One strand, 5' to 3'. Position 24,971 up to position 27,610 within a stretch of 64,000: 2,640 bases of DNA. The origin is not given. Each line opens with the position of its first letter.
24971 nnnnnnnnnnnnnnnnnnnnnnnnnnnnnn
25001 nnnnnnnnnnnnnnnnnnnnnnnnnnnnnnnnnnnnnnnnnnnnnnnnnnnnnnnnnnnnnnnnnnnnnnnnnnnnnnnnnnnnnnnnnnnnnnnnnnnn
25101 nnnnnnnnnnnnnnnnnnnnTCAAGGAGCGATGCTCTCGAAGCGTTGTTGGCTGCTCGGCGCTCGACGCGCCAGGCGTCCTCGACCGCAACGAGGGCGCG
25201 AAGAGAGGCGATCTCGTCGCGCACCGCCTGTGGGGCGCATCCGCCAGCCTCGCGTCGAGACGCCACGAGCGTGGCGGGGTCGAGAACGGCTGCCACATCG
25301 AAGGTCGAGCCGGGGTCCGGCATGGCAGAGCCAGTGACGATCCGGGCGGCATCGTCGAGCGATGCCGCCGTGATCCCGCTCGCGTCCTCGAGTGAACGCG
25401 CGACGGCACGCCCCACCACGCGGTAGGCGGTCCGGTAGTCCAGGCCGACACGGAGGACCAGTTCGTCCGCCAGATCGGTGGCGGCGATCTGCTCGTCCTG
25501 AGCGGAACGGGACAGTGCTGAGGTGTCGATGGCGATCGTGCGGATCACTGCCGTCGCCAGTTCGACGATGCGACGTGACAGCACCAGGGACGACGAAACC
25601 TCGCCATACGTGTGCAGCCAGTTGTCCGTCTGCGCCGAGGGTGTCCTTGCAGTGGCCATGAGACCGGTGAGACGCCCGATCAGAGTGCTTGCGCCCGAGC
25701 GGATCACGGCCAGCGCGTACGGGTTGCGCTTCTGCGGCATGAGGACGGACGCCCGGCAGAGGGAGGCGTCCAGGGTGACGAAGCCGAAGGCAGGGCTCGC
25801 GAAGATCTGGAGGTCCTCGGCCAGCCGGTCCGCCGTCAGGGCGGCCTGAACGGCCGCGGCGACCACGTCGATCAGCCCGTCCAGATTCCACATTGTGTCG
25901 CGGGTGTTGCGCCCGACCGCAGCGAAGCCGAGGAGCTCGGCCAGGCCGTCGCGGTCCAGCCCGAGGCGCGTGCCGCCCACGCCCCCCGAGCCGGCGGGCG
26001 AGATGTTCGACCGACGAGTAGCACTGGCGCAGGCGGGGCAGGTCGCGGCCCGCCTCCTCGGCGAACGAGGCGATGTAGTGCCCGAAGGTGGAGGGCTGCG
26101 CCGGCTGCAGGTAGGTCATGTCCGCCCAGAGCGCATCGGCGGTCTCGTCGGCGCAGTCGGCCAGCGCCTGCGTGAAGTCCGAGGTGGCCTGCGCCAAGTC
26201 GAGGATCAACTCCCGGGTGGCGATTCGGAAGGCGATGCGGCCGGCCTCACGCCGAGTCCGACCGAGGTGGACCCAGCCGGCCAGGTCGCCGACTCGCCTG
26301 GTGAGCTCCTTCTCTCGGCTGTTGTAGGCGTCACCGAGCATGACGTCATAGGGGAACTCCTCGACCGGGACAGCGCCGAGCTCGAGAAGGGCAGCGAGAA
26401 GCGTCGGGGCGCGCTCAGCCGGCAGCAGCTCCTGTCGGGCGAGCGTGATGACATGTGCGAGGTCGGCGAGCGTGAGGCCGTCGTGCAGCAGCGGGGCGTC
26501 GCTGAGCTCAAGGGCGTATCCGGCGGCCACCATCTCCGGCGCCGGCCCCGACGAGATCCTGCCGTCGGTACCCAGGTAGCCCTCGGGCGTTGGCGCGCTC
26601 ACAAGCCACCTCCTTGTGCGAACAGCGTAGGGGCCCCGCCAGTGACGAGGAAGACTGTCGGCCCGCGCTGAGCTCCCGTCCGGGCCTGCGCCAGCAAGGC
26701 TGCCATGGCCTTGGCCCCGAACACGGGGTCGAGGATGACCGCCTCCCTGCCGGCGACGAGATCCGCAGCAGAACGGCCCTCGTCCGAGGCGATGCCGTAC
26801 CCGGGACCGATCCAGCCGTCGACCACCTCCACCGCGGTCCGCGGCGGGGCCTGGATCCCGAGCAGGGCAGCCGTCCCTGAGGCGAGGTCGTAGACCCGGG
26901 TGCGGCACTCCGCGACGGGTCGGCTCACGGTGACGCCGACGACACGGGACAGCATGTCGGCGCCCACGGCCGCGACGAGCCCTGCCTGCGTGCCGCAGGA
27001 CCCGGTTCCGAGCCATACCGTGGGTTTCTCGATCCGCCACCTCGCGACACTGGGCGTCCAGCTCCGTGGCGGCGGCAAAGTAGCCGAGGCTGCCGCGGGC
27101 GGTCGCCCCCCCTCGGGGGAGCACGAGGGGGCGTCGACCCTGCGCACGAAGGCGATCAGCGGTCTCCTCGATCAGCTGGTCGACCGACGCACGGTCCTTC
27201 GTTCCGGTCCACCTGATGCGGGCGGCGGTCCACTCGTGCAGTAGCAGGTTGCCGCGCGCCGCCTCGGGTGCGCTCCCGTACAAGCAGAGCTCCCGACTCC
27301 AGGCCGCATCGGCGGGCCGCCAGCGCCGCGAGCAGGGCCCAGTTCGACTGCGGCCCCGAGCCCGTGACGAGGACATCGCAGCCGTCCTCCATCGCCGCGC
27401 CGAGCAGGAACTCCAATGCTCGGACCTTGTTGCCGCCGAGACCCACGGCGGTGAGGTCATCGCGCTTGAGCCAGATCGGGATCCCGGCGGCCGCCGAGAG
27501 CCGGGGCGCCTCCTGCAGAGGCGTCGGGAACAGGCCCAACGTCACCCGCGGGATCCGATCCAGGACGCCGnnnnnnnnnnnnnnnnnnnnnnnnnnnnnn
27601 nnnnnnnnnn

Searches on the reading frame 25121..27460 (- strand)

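Call 4: search_protein_families(library=pfam, proteins=[window:25121-27460:-])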
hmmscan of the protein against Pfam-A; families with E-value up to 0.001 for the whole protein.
window:25121-27460:- (779 aa): 1 family
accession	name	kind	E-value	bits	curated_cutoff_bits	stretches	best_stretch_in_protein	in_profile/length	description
PF00206.25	Lyase_1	-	8e-15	55.5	27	1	344-485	43-194/312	Lyase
